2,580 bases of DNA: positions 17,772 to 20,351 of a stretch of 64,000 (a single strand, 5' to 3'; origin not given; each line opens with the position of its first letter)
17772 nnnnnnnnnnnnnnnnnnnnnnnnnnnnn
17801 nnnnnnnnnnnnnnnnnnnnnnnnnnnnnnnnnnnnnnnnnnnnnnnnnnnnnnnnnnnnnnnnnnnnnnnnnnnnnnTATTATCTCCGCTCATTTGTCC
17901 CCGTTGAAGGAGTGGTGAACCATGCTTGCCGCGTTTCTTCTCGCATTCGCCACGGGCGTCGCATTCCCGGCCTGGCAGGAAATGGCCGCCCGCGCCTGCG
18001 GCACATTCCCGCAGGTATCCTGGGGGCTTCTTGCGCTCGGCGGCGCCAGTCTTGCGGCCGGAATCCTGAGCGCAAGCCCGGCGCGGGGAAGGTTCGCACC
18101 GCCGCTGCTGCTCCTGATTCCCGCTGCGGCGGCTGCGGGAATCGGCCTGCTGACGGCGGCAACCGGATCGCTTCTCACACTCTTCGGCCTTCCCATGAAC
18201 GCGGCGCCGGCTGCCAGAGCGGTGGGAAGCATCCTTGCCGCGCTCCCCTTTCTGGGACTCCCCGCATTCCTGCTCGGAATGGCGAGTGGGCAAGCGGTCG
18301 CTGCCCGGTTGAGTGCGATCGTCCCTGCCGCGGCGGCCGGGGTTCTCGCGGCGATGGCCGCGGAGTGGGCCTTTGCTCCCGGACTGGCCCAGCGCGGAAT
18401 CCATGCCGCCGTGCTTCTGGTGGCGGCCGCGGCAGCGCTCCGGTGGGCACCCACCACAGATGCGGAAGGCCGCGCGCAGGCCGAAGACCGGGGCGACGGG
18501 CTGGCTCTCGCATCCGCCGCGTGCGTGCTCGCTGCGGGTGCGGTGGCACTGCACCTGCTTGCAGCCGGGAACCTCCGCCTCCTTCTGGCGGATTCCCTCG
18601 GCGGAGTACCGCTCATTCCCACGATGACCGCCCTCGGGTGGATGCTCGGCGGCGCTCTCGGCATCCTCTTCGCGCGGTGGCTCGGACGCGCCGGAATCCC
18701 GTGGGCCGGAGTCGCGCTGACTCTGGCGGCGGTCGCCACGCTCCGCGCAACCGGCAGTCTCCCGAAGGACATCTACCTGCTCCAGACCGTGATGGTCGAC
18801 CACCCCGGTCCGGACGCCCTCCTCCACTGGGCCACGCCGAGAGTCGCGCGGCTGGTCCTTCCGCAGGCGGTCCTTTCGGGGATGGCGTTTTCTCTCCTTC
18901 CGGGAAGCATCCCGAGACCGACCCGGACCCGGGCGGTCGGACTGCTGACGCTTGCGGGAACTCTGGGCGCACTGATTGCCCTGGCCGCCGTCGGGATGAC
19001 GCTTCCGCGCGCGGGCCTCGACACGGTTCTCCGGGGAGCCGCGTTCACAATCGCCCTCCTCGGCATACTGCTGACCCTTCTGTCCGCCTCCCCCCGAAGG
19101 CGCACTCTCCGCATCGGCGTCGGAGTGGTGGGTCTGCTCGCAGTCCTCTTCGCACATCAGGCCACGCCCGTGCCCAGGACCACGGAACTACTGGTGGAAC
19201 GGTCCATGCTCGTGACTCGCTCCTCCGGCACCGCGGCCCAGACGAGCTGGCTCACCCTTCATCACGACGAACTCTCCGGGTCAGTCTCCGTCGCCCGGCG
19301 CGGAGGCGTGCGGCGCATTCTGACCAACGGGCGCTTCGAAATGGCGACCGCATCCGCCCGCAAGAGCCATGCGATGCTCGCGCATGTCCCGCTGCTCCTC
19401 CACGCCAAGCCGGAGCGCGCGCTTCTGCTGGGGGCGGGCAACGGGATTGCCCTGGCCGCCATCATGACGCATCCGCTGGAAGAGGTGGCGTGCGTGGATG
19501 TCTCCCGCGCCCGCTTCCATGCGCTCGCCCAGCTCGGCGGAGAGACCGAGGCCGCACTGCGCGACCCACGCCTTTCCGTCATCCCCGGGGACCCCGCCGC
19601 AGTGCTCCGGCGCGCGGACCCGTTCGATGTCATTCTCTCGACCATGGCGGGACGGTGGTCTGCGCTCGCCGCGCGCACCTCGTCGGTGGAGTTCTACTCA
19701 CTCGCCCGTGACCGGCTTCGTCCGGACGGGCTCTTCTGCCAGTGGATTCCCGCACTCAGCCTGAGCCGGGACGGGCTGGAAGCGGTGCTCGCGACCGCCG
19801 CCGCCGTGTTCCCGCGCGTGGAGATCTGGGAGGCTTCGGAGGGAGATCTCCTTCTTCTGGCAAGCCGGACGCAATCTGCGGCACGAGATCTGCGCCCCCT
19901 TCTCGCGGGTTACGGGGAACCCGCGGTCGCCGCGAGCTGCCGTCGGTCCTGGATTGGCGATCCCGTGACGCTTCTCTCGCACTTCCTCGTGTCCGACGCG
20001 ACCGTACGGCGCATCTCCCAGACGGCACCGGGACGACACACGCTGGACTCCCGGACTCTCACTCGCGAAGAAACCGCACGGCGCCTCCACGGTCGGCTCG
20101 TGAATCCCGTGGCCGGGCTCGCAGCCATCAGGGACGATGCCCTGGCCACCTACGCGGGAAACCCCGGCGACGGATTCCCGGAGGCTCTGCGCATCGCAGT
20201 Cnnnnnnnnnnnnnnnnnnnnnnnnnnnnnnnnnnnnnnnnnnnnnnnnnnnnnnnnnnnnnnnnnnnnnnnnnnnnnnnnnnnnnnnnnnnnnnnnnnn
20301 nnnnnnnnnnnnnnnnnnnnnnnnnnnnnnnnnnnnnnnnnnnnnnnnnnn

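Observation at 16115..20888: Two bacterial TMTC-like proteins (GT-C PMT_2 domain + C-terminal TPR) and a polytopic spermidine-synthase-like+TPR protein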

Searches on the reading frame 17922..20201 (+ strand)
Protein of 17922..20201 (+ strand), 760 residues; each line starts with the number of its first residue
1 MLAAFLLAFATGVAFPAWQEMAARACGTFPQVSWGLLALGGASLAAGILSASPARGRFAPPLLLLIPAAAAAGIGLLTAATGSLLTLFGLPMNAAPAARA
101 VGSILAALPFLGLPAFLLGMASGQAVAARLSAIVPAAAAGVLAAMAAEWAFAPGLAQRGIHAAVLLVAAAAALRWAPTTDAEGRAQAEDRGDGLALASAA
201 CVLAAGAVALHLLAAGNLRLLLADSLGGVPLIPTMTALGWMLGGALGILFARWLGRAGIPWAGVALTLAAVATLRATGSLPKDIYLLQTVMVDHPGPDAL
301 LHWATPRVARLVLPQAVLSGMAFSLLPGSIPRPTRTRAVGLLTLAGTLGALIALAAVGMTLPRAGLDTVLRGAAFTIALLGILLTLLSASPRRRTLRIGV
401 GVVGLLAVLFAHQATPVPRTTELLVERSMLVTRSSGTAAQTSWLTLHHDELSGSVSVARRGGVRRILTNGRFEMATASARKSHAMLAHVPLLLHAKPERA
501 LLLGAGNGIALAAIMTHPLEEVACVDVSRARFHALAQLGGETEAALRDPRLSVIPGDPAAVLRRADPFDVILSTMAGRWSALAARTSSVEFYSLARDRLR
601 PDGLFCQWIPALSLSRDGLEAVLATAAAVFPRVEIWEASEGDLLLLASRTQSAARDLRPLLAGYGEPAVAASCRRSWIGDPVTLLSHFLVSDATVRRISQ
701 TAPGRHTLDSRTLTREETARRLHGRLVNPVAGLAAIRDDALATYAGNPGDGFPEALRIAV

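Call 22: find_homologous_proteins(query=window:17922-20201:+)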
Query window:17922-20201:+ (760 aa): 58 proteins with E <= 0.001 among 8000 candidates.
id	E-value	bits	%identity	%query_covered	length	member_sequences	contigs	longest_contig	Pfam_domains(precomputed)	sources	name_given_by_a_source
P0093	0.0e+0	1577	100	100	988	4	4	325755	PF14559.13,PF13431.13,PF23914.2,PF13414.13,PF00515.35,PF01564.24,PF13181.13,PF07719.24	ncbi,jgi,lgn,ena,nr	ncbi:MAG: tetratricopeptide repeat protein [Gemmatimonadota bacterium]|jgi:spermidine synthase|nr:te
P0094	5.3e-30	123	35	47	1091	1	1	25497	PF14559.13,PF23914.2,PF00515.35,PF01564.24,PF13432.13,PF13428.13,PF07719.24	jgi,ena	-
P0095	5.4e-26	109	31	37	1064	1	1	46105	PF14559.13,PF23914.2,PF01564.24,PF13432.13,PF13428.13,PF07719.24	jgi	jgi:spermidine synthase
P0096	3.3e-24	104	32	34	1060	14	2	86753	PF14559.13,PF13431.13,PF23914.2,PF00515.35,PF01564.24,PF13428.13,PF07719.24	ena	-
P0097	1.5e-21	95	31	33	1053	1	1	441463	PF13431.13,PF13414.13,PF13428.13,PF07690.22,PF14559.13,PF13371.13,PF00515.35,PF13424.13,PF01564.24,PF13432.13,PF13181.13,PF07719.24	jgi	-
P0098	1.8e-21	95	33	34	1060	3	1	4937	PF14559.13,PF13431.13,PF23914.2,PF00515.35,PF01564.24,PF13428.13,PF07719.24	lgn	-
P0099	2.7e-21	94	31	36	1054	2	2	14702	PF14559.13,PF13431.13,PF00515.35,PF13424.13,PF01564.24,PF07719.24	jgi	jgi:spermidine synthase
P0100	6.3e-21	93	28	44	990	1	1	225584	PF01564.24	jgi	jgi:spermidine synthase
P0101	1.5e-19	88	26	57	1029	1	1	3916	PF01564.24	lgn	-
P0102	2.5e-19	87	32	50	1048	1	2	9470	PF14559.13,PF13431.13,PF23914.2,PF13414.13,PF00515.35,PF01564.24,PF13432.13,PF13428.13,PF13429.13,PF13181.13,PF07719.24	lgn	-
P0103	5.3e-17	80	33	24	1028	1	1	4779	PF14559.13,PF23914.2,PF00515.35,PF01564.24,PF13432.13,PF13428.13,PF13181.13,PF07719.24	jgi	jgi:spermidine synthase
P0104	5.9e-17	80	29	36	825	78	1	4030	PF01564.24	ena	-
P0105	7.9e-17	79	32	31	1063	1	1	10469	PF01564.24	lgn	-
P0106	1.9e-16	78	31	30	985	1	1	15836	PF01564.24,PF07690.22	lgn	-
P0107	3.0e-16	77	28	51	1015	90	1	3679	PF01564.24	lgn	-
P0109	1.0e-15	76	27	57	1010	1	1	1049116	PF01564.24,PF07690.22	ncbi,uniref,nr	ncbi:spermidine synthase [Stenotrophomonas rhizophila]|uniref:spermine/spermidine synthase domain-co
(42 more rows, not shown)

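Call 59: find_encoding_contigs(protein=P0097, flank=8000, max_places=1)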
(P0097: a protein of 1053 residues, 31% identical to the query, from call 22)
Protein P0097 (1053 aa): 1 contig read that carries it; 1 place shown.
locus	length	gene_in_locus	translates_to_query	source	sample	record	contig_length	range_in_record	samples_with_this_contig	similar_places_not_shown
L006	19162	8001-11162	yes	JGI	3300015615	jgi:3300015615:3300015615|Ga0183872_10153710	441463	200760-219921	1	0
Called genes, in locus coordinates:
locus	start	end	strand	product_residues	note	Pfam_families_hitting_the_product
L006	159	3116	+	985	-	PF13620:CarboxypepD_reg, PF13715:CarbopepD_reg_2 (weak), PF25183:OMP_b-brl_4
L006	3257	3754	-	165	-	-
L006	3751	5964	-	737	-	PF02743:dCache_1, PF00672:HAMP, PF00512:HisKA, PF02518:HATPase_c, PF00072:Response_reg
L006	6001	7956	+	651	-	-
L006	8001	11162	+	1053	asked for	PF07690:MFS_1 (faint), PF13432:TPR_16 (faint), PF01564:Spermine_synth, PF13428:TPR_14 (faint), PF00515:TPR_1 (faint), PF07719:TPR_2 (faint), PF13424:TPR_12 (weak), PF14559:TPR_19 (weak), +4 more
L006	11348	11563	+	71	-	-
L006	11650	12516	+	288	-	PF01555:N6_N4_Mtase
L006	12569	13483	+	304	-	PF00126:HTH_1, PF03466:LysR_substrate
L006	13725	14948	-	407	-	-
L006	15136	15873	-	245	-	-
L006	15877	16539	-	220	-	-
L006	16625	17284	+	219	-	PF01596:Methyltransf_3, PF08704:GCD14 (weak), PF13578:Methyltransf_24, PF13649:Methyltransf_25 (weak)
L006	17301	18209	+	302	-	PF00491:Arginase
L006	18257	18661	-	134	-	PF00072:Response_reg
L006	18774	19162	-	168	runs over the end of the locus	PF12867:DinB_2, PF07606:DUF1569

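Call 60: find_encoding_contigs(protein=P0109, flank=8000, max_places=1)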
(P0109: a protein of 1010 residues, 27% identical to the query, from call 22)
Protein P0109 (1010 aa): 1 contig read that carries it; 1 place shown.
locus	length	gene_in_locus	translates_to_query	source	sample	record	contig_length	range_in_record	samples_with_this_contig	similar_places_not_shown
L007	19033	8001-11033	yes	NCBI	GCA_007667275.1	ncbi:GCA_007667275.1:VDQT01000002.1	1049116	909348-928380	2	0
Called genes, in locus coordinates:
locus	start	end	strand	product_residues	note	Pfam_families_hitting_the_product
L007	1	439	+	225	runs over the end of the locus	PF00072:Response_reg, PF00486:Trans_reg_C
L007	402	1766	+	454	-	PF00512:HisKA, PF02518:HATPase_c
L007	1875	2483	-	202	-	PF01121:CoaE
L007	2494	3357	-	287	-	PF06750:A24_N_bact, PF01478:Peptidase_A24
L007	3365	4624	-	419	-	PF28597:T2SSF_N, PF00482:T2SSF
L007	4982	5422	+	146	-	PF07963:N_methyl, PF00114:Pilin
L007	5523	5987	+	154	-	PF07963:N_methyl, PF00114:Pilin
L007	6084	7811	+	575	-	PF05157:MshEN, PF00437:T2SSE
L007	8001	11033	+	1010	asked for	PF07690:MFS_1 (weak), PF01564:Spermine_synth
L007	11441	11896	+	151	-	-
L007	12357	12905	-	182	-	PF08845:SymE_toxin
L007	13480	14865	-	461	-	PF00072:Response_reg, PF00158:Sigma54_activat, PF14532:Sigma54_activ_2, PF25601:AAA_lid_14, PF02954:HTH_8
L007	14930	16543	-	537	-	PF25323:6TM_PilS, PF00512:HisKA, PF13581:HATPase_c_2 (weak), PF02518:HATPase_c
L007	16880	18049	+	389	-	PF08442:ATP-grasp_2, PF13549:ATP-grasp_5, PF24948:Citrate_synth_N, PF00549:Ligase_CoA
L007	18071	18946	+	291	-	PF02629:CoA_binding, PF00549:Ligase_CoA, PF13607:Succ_CoA_lig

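Call 61: find_encoding_contigs(protein=P0100, flank=8000, max_places=1)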
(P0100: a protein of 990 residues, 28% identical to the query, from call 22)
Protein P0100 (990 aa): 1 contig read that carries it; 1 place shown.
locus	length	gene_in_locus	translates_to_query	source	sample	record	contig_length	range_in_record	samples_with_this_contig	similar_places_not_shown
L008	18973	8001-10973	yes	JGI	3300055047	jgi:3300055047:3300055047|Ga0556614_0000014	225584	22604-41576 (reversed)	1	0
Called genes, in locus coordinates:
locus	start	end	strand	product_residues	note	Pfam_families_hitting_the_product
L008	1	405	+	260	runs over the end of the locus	PF13512:TPR_18, PF13525:YfiO, PF13174:TPR_6 (faint), PF13432:TPR_16 (faint)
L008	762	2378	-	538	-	PF00795:CN_hydrolase, PF02540:NAD_synthase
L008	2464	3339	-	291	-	PF02629:CoA_binding, PF13607:Succ_CoA_lig, PF00549:Ligase_CoA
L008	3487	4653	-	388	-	PF08442:ATP-grasp_2, PF13549:ATP-grasp_5, PF24948:Citrate_synth_N, PF00549:Ligase_CoA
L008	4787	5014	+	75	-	-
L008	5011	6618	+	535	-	PF25323:6TM_PilS, PF00512:HisKA, PF02518:HATPase_c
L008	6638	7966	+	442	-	PF00072:Response_reg, PF00158:Sigma54_activat, PF14532:Sigma54_activ_2, PF07728:AAA_5 (weak), PF25601:AAA_lid_14, PF02954:HTH_8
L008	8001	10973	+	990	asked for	PF01564:Spermine_synth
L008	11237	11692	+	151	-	PF07963:N_methyl, PF16732:ComP_DUS (weak), PF00114:Pilin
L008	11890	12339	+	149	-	PF07963:N_methyl, PF00114:Pilin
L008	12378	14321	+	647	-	-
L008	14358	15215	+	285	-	PF00535:Glycos_transf_2, PF13641:Glyco_tranf_2_3 (weak)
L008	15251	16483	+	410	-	PF13477:Glyco_trans_4_2 (weak), PF13439:Glyco_transf_4, PF13579:Glyco_trans_4_4, PF20706:GT4-conflict (weak), PF00534:Glycos_transf_1, PF13692:Glyco_trans_1_4, PF13524:Glyco_trans_1_2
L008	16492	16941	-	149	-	-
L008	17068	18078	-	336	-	PF01073:3Beta_HSD, PF01370:Epimerase, PF04321:RmlD_sub_bind, PF16363:GDP_Man_Dehyd, PF02719:Polysacc_synt_2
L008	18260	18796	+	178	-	-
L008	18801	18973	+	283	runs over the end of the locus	PF01061:ABC2_membrane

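Call 81: search_protein_families(library=pfam, proteins=[L008:12378-14318:+, L007:11441-11893:+, L008:8001-10970:+, L007:8001-11030:+], max_evalue=1)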
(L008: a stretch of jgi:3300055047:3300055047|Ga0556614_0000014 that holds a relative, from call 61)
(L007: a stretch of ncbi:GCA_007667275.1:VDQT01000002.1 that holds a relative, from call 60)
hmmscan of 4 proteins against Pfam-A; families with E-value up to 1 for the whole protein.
L008:12378-14318:+ (647 aa): 7 families
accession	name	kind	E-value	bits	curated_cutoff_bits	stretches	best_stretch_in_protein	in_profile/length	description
PF13428.12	TPR_14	-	0.0011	19.9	23.5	1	437-477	2-42/44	Tetratricopeptide repeat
PF13432.12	TPR_16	-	0.003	18.4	32.7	1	429-469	24-64/65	Tetratricopeptide repeat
PF14559.12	TPR_19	-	0.0085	16.8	25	1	432-471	21-61/68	Tetratricopeptide repeat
PF07719.23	TPR_2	-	0.04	14.5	27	0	437-461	2-26/34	Tetratricopeptide repeat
PF09613.16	HrpB1_HrpK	-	0.046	13.8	29.3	1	432-494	41-99/126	Bacterial type III secretion protein (HrpB1_HrpK)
PF01165.25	Ribosomal_S21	-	0.3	11.3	27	0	598-617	4-23/55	Ribosomal protein S21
PF14561.12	TPR_20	-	0.33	11.8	25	1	422-462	8-48/90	Tetratricopeptide repeat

L007:11441-11893:+ (151 aa): 0 families

L008:8001-10970:+ (990 aa): 2 families
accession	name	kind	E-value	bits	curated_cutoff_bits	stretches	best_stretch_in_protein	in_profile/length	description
PF01564.23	Spermine_synth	-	2.1e-16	60.5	22.9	1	536-690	8-161/186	Spermine/spermidine synthase domain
PF05175.20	MTS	-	0.14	12.2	23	1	525-636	13-113/170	Methyltransferase small domain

L007:8001-11030:+ (1010 aa): 4 families
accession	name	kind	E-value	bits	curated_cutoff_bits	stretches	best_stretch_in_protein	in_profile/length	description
PF01564.23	Spermine_synth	-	4.6e-19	69.1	22.9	1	542-696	8-161/186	Spermine/spermidine synthase domain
PF07690.21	MFS_1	-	1.1e-06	28.3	33.4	1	13-351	2-319/347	Major Facilitator Superfamily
PF13649.12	Methyltransf_25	-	0.021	15.9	27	1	559-631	4-70/97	Methyltransferase domain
PF08242.18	Methyltransf_12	-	0.098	13.8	30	1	559-631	3-71/98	Methyltransferase domain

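Call 86: find_encoding_contigs(protein=P0093, flank=10000, max_places=1)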
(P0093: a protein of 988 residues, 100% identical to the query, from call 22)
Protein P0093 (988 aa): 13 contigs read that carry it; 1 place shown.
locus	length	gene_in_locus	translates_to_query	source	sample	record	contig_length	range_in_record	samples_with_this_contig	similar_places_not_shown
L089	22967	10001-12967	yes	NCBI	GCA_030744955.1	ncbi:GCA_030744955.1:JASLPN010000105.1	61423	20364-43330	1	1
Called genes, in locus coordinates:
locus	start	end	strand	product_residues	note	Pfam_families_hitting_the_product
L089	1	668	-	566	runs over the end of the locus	PF00595:PDZ, PF13180:PDZ_2, PF17820:PDZ_6, PF03572:Peptidase_S41, PF28547:CHD_PDZ-protease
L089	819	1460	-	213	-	PF13513:HEAT_EZ (faint), PF03130:HEAT_PBS (faint), PF02985:HEAT (faint), PF13646:HEAT_2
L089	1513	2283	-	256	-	PF13646:HEAT_2, PF02985:HEAT (faint), PF13646:HEAT_2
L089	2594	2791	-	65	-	PF01632:Ribosomal_L35p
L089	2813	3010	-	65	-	-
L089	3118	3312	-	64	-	PF01165:Ribosomal_S21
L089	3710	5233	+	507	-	PF00158:Sigma54_activat, PF14532:Sigma54_activ_2, PF07728:AAA_5, PF25601:AAA_lid_14, PF02954:HTH_8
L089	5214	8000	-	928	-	PF01326:PPDK_N, PF00391:PEP-utilizers, PF02896:PEP-utilizers_C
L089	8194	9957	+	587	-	PF13231:PMT_2 (weak), PF13428:TPR_14 (faint), PF07719:TPR_2 (faint), PF00515:TPR_1 (faint), PF13424:TPR_12 (faint), PF13432:TPR_16, PF14559:TPR_19, PF14559:TPR_19 (weak), +3 more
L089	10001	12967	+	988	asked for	PF01564:Spermine_synth, PF07719:TPR_2 (faint), PF00515:TPR_1 (faint), PF13181:TPR_8 (faint), PF13414:TPR_11 (faint), PF13431:TPR_17 (faint), PF14559:TPR_19 (faint), PF23914:TPR_CcmH_CycH (weak)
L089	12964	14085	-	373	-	PF00180:Iso_dh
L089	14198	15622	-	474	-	-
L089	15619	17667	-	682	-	-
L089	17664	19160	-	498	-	PF00801:PKD (faint)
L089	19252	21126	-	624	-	PF26549:Tricorn_N (faint)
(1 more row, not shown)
